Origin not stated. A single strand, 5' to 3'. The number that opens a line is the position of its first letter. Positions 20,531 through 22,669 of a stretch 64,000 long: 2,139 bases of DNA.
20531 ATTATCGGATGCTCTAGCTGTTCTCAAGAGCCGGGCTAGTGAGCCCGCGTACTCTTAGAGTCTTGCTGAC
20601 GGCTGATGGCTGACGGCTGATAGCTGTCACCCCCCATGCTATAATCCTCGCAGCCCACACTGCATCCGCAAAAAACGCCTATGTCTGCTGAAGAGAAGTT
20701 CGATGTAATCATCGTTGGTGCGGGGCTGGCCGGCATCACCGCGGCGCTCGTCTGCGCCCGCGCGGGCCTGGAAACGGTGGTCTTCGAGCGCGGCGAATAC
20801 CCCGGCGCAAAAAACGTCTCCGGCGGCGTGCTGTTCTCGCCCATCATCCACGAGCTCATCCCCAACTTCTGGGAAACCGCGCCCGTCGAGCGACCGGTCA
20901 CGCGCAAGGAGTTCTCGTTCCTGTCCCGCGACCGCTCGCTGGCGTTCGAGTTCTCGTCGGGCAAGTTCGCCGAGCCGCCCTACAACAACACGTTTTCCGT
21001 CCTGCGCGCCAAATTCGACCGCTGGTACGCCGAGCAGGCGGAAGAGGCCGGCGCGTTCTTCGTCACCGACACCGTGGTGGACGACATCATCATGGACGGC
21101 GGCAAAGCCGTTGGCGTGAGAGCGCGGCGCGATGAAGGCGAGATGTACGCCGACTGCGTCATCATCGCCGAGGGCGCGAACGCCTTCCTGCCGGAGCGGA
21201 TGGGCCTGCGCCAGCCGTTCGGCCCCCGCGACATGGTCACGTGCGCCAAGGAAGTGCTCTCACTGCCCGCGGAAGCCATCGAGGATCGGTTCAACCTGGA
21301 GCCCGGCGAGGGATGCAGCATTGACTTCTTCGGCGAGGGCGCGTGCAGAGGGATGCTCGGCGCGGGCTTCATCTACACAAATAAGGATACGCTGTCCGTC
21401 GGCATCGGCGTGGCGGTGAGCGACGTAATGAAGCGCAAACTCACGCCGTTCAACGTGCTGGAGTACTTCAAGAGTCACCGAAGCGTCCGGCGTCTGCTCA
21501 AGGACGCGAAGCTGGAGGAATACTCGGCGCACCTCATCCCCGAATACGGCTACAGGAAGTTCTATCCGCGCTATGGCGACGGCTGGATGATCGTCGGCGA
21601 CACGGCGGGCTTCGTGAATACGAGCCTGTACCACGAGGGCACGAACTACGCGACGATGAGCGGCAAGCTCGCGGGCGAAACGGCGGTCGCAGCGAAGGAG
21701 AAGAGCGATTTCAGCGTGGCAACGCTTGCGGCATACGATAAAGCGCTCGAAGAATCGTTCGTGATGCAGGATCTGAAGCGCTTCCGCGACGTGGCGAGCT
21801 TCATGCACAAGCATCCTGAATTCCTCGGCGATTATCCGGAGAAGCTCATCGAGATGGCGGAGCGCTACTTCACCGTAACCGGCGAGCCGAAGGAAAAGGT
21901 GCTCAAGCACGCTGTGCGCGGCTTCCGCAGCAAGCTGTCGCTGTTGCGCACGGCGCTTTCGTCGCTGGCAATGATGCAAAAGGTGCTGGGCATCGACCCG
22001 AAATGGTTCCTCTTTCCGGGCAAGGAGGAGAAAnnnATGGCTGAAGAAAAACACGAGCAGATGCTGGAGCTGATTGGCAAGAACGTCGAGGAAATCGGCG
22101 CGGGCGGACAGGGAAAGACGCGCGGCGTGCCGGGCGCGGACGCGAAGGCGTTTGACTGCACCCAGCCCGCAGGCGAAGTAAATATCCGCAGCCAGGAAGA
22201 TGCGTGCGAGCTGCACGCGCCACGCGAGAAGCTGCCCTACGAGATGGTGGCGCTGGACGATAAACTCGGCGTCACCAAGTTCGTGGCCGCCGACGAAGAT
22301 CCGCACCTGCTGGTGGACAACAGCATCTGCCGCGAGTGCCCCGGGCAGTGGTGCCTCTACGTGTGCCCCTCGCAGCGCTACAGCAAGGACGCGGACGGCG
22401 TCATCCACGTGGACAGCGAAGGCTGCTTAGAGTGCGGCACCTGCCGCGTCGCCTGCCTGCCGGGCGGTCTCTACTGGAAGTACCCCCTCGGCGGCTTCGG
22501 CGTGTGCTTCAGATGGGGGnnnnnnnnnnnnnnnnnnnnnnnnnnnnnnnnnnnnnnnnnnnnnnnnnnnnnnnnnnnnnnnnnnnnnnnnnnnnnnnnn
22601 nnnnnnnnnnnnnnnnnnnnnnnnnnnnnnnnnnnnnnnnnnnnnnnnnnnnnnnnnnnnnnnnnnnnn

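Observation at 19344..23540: Two paralogous ~320-aa proteins of unknown function bracket fixC-fixX; paralog A has a start/stop-overlapping 69-aa partner ORF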

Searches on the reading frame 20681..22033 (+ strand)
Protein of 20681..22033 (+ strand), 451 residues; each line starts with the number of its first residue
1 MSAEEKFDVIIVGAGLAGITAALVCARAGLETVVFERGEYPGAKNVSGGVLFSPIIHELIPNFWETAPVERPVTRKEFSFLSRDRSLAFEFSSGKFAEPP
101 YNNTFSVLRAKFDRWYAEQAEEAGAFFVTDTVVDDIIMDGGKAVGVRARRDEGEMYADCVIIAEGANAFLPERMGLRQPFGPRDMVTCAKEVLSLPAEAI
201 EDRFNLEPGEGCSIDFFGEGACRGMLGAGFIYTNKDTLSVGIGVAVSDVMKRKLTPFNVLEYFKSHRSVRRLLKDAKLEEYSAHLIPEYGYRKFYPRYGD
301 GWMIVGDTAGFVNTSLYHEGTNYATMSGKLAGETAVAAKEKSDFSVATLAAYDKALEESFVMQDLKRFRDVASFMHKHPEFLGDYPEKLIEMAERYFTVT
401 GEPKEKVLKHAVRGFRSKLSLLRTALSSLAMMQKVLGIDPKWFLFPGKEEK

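Call 4: search_protein_families(library=pfam, proteins=[window:20681-22033:+], max_evalue=0.1)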
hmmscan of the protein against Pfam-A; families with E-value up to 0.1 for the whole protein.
window:20681-22033:+ (451 aa): 15 families
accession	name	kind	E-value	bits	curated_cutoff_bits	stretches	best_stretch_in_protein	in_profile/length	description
PF01266.30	DAO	-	2.1e-18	67.4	27.9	2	8-53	1-48/353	FAD dependent oxidoreductase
PF00890.30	FAD_binding_2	-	7.2e-12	45.6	20.4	1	8-54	1-48/414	FAD binding domain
PF12831.13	FAD_oxidored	-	2e-11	44.3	27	1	8-156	1-136/416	FAD dependent oxidoreductase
PF07992.20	Pyr_redox_2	-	4.2e-09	36.7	26.1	1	7-176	1-119/291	Pyridine nucleotide-disulphide oxidoreductase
PF01134.28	GIDA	-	2.1e-08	34.1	22.1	1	8-35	1-28/391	Glucose inhibited division protein A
PF01946.23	Thi4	-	5.4e-08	32.8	26.2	1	7-56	18-68/235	Thi4 family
PF03486.20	HI0933_like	-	2e-07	31.1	50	1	8-168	2-166/244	HI0933-like protein Rossmann domain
PF13450.12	NAD_binding_8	-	1.4e-06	28.9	21.9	1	11-43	1-33/68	NAD(P)-binding Rossmann-like domain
PF01494.25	FAD_binding_3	-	2.8e-05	23.9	22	1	7-38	2-33/349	FAD binding domain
PF21162.3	ETFQO_UQ-bd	-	0.00035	21.5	27.7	1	224-285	32-95/96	ETF-QO, ubiquinone-binding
PF00070.33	Pyr_redox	-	0.00054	20.9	22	1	9-42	2-35/82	Pyridine nucleotide-disulphide oxidoreductase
PF13738.12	Pyr_redox_3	-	0.0026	17.5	30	1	10-39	1-31/305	Pyridine nucleotide-disulphide oxidoreductase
PF00732.25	GMC_oxred_N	-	0.0067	16.7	23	1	114-166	131-190/218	GMC oxidoreductase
PF05834.18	Lycopene_cycl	-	0.025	14.1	23.4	1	8-41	1-36/380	Lycopene cyclase protein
PF00996.24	GDI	-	0.076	12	23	0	4-47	2-45/436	GDP dissociation inhibitor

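Call 7: search_protein_families(library=ncbifam, proteins=[window:20681-22033:+], max_evalue=0.1)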
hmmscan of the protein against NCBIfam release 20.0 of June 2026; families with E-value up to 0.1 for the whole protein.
window:20681-22033:+ (451 aa): 166 families (the best 25 are shown)
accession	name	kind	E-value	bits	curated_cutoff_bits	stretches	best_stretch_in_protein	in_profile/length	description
NF007450.0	PRK10015.1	subfamily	7.6e-100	334.6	466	1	3-421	2-415/429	FAD-dependent oxidoreductase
NF007542.0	PRK10157.1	subfamily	6.2e-91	305.2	610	1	3-413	2-407/428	FAD-dependent oxidoreductase FixC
TIGR02032.1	GG-red-SF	subfamily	2e-34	119.6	158.8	1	7-334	1-296/297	geranylgeranyl reductase family protein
TIGR02023.1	BchP-ChlP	subfamily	2.3e-17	63.1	343.3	1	8-358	2-319/388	geranylgeranyl diphosphate reductase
NF041080.1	DGGGPL_reductase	equivalog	7.5e-16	58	580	1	6-354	1-330/447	digeranylgeranylglycerophospholipid reductase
NF041385.1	Dggglyphlred_Halo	equivalog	5.9e-15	54.7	700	2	110-176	95-160/405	digeranylgeranylglycerophospholipid reductase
NF041160.1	DGGPL_Thplmales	equivalog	1.1e-14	54.2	780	2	104-367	95-342/396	digeranylgeranylglycerophospholipid reductase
NF033113.0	halo_ClmS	equivalog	3.1e-14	52.4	900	1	8-381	4-369/570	chloramphenicol-biosynthetic FADH2-dependent halogenase CmlS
NF045655.1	MkRedMenJ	equivalog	6e-11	41.9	700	1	5-336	3-316/406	menaquinone reductase MenJ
NF009478.0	PRK12844.1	equivalog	1.7e-10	39.8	789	1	2-54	4-57/559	3-ketosteroid-delta-1-dehydrogenase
NF004834.1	PRK06185.1-3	subfamily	1.4e-09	37.3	500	2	5-37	6-38/420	FAD-dependent oxidoreductase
TIGR02028.1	ChlP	equivalog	1.6e-09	37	505.3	1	9-357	3-328/398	geranylgeranyl reductase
TIGR00292.1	TIGR00292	equivalog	4.6e-09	35.9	148.3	1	7-56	22-71/254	sulfide-dependent adenosine diphosphate thiazole synthase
NF045637.1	carotdesatCrtDProt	equivalog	2.2e-08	33.1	580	1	9-44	1-36/485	1-hydroxycarotenoid 3,4-desaturase CrtD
NF005882.1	PRK07843.1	equivalog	2.3e-08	32.9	788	1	6-54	1-50/547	3-oxosteroid 1-dehydrogenase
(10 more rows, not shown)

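Call 59: search_protein_families(library=pfam, proteins=[L010:11854-12834:+, L010:9387-9734:+], max_evalue=0.01)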
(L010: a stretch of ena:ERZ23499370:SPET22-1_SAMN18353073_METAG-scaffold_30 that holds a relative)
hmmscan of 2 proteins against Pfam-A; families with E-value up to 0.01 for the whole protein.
L010:11854-12834:+ (327 aa): 0 families

L010:9387-9734:+ (116 aa): 0 families

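Call 82: find_related_loci(query=window:20681-22033:+, collection=genome_contigs, flank=6000)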
Query window:20681-22033:+ (451 aa) in genome_contigs; peptide patterns used: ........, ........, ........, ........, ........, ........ (x = any residue, [..] = any of these).
377 stretches matched a pattern; 318 encode a relative of the query (tblastn E <= 1e-3); the best 80 are kept; 80 distinct loci.
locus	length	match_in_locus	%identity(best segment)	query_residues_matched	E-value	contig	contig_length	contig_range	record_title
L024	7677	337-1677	95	1-447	0e+0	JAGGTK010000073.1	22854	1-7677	MAG: bacterium isolate AUK046 PB_MANV_046_c_000000000222, whole genome shotgun sequence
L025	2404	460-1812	76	1-451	0e+0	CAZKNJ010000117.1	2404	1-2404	MAG TPA_asm: uncultured Planctomycetales bacterium isolate binchicken_co163_352 genome assembly, contig: NODE_103319_len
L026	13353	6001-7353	77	1-451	0e+0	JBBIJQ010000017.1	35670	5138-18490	MAG: Planctomycetales bacterium isolate QNS170220_bin_166 NODE_916_length_35670_cov_4.216987, whole genome shotgun seque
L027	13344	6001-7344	64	1-448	0e+0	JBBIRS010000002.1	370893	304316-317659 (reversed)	MAG: Planctomycetales bacterium isolate QH1S170213_bin_355 NODE_13_length_370893_cov_7.072277, whole genome shotgun sequ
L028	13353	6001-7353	76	1-451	0e+0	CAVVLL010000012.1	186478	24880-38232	MAG: uncultured bacterium isolate MFD04716.bin.2.297 genome assembly, contig: contig_42101, whole genome shotgun sequenc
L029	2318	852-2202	79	1-451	0e+0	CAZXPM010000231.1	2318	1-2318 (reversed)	MAG TPA_asm: uncultured Planctomycetales bacterium isolate binchicken_co355_82 genome assembly, contig: NODE_60654_lengt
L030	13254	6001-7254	53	5-423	2e-146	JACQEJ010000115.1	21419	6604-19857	MAG: Deltaproteobacteria bacterium isolate NC_groundwater_1018_Pr1_S-0.65um_46_20 Montesol18_Sp65_coassembly_scaffold_67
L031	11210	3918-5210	52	5-436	3e-146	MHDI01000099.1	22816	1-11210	MAG: Nitrospinae bacterium RIFCSPHIGHO2_02_FULL_39_82 rifcsphigho2_02_scaffold_8059, whole genome shotgun sequence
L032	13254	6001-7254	52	5-423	7e-144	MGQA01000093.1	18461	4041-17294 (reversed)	MAG: Deltaproteobacteria bacterium GWF2_42_12 gwf2_scaffold_4702, whole genome shotgun sequence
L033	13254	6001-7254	52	5-423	7e-143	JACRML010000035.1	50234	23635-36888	MAG: Deltaproteobacteria bacterium isolate NC_groundwater_1906_Pr3_S2p5_42_12 SR2-18-S2p5_coassembly_scaffold_75042, who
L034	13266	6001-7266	51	3-422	2e-142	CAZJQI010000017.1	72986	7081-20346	MAG TPA_asm: uncultured Gemmatimonadales bacterium isolate SRP068000_co1_608 genome assembly, contig: NODE_246_length_72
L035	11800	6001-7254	51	5-423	9e-141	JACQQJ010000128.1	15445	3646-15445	MAG: Nitrospinota bacterium isolate NC_groundwater_1330_Ag_S-0.2um_39_55 S_p2_S4_coassembly_k141_2139194, whole genome s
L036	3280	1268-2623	47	3-443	8e-146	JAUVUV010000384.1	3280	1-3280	MAG: Candidatus Glassbacteria bacterium isolate CSMAG_1147 CSMAG_1147_k127_8826838_length_3280_cov_94.0000, whole genome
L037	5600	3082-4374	49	5-436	5e-139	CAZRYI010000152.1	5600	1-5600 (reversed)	MAG TPA_asm: uncultured Nitrospirota bacterium isolate SRP128015_co1_49 genome assembly, contig: NODE_25750_length_5600_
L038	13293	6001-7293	49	5-436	7e-138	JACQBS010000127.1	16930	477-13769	MAG: Nitrospinota bacterium isolate NC_groundwater_948_Pr1_S-0.2um_39_25 Montesol18-Sp2_coassembly_scaffold_947099, whol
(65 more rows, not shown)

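Call 96: search_protein_families(library=padloc, proteins=[L010:11854-12834:+, L010:2720-3343:-, L010:3352-6534:-, L028:5723-6025:+], max_evalue=0.001)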
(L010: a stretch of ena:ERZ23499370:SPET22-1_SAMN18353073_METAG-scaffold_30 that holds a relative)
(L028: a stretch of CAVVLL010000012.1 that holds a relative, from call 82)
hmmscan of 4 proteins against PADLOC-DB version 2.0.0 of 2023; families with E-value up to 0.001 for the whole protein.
L010:11854-12834:+ (327 aa): 0 families

L010:2720-3343:- (207 aa): 2 families
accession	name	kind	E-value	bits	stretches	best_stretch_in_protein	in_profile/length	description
PDLC04353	PDC-M04A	-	2e-12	45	1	2-200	7-204/232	-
PDLC05033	PDC-S51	-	0.00052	17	0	141-181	269-309/376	-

L010:3352-6534:- (1060 aa): 19 families
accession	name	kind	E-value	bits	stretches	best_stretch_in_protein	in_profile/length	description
PDLC03610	REase_MTase_IIG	-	9.1e-257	853.1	1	17-1050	3-1068/1096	Type IIG restriction enzyme-methyltransferase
PDLC03631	REase_MTase_IIG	-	2.7e-109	364.6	1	24-1025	12-992/1086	Type IIG restriction enzyme-methyltransferase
PDLC03597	REase_MTase_IIG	-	1.2e-54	183.4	1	305-953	855-1505/1646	Type IIG restriction enzyme-methyltransferase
PDLC03051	REase_MTase_I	-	1.8e-50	169.2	1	311-953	845-1470/1591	Type I restriction enzyme-methyltransferase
PDLC03621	REase_MTase_IIG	-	2.6e-47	159.5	1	314-1032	287-972/1024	Type IIG restriction enzyme-methyltransferase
PDLC04134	mad2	-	1.8e-09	34.9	1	236-607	185-430/492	mads_2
PDLC03021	MTase_I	-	6e-09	33.2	1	307-428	142-245/491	Type I methyltransferase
PDLC03025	MTase_I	-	1.1e-07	29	1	311-428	144-239/569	Type I methyltransferase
PDLC03630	REase_MTase_IIG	-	5.8e-07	25.7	1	324-416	363-454/1100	Type IIG restriction enzyme-methyltransferase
PDLC03026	MTase_I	-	7.5e-07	26.6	1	258-428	83-225/487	Type I methyltransferase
PDLC03338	MTase_II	-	2.2e-06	24.7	1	323-416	122-201/604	Type II methyltransferase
PDLC03030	MTase_I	-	1e-05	22.2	1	329-416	328-406/670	Type I methyltransferase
PDLC03335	MTase_II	-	1.4e-05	21.9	1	276-460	30-189/607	Type II methyltransferase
PDLC03029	MTase_I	-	2.6e-05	20.9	1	284-428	137-256/661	Type I methyltransferase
PDLC03250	MTase_II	-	4e-05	20.5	1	311-394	147-220/775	Type II methyltransferase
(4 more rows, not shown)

L028:5723-6025:+ (101 aa): 0 families

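Call 101: search_protein_families(library=ncbifam, proteins=[L010:11854-12834:+, L010:9387-9734:+], max_evalue=0.01)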
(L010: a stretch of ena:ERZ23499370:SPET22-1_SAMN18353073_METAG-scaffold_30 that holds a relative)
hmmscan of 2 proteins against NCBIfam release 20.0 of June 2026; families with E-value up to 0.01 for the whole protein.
L010:11854-12834:+ (327 aa): 0 families

L010:9387-9734:+ (116 aa): 1 family
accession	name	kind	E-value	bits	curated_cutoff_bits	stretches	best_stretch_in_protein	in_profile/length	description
NF047646.1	REP_Tyr_transpos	equivalog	4.1e-08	33.2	80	1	34-104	7-68/146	REP-associated tyrosine transposase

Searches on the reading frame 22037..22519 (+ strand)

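Call 4: search_protein_families(library=pfam, proteins=[window:22037-22519:+], max_evalue=0.1)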
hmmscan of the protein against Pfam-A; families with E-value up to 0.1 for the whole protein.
window:22037-22519:+ (161 aa): 7 families
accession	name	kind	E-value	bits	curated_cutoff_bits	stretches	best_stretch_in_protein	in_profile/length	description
PF13247.11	Fer4_11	-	7.9e-06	26.4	26.2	1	94-140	6-54/100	4Fe-4S dicluster domain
PF13237.11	Fer4_10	-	3.4e-05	24.1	25.5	1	92-140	3-52/53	4Fe-4S dicluster domain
PF12797.12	Fer4_2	-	0.0016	18.7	24.5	1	122-140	2-20/22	4Fe-4S binding domain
PF12837.12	Fer4_6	-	0.0028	18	25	0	93-114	4-23/24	4Fe-4S binding domain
PF12838.12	Fer4_7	-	0.0076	17.1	27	1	98-140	2-48/52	4Fe-4S dicluster domain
PF13187.11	Fer4_9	-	0.037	14.5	27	1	98-140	2-47/52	4Fe-4S dicluster domain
PF05187.19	Fer4_ETF_QO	-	0.078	13.6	24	0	111-155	51-100/104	Electron transfer flavoprotein-ubiquinone oxidoreductase, 4Fe-4S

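Call 7: search_protein_families(library=ncbifam, proteins=[window:22037-22519:+], max_evalue=0.1)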
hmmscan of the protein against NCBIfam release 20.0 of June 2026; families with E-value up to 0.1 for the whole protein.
window:22037-22519:+ (161 aa): 42 families (the best 25 are shown)
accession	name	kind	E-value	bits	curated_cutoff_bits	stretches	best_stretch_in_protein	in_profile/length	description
NF011993.0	PRK15449.1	equivalog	1.1e-19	70.4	166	1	71-161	5-95/95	ferredoxin-like protein FixX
NF045766.1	PhenlGlyoxDHPadI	equivalog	1e-07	31.1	700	1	93-149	50-107/443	NADH-dependent phenylglyoxylate dehydrogenase subunit beta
NF007658.0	PRK10330.1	equivalog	1.5e-07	31.1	260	1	95-143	55-102/181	electron transport protein HydN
NF038355.1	FDH3_beta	equivalog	2.6e-07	30.9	240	1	97-141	53-97/180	formate dehydrogenase FDH3 subunit beta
NF045797.1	DsrO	equivalog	2.9e-07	30.2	200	1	96-140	101-145/235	sulfate reduction electron transfer complex DsrMKJOP subunit DsrO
TIGR02951.1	DMSO_dmsB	equivalog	2.5e-06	27.6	214.1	1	97-141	63-108/161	DMSO/selenate family reductase complex B subunit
NF040864.1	HgcB_ferredoxin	equivalog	3.4e-06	26.8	99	1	91-141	9-57/93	mercury methylation ferredoxin HgcB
NF043039.1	HgcAB_like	equivalog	5.1e-06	26.3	285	1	81-142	285-346/350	HgcAB-like fusion protein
TIGR04105.1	FeFe_hydrog_B1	subfamily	1.4e-05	23.9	450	1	96-140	111-154/462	monomeric [FeFe] hydrogenase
NF011569.0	PRK14993.1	equivalog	4.6e-05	23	416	1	96-140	98-142/244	tetrathionate reductase subunit TtrB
NF041715.1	arsenate_red_ArrB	equivalog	0.00012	21.7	450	1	96-141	55-100/233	arsenate respiratory reductase iron-sulfur subunit ArrB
TIGR03149.1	cyt_nit_nrfC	equivalog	0.00014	21.2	377.6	1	97-140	93-137/225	cytochrome c nitrite reductase Fe-S protein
NF009408.0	PRK12769.1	equivalog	0.00017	19.9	1003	1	96-143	54-100/659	formate-dependent uric acid utilization protein AegA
NF007382.0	PRK09898.1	equivalog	0.00021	20.9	213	1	91-140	116-166/208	ferredoxin-like protein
NF042909.1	FMH_DH_FwdF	exception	0.00024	20.3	375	1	90-140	219-269/336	tungsten-dependent formylmethanofuran dehydrogenase subunit FwdF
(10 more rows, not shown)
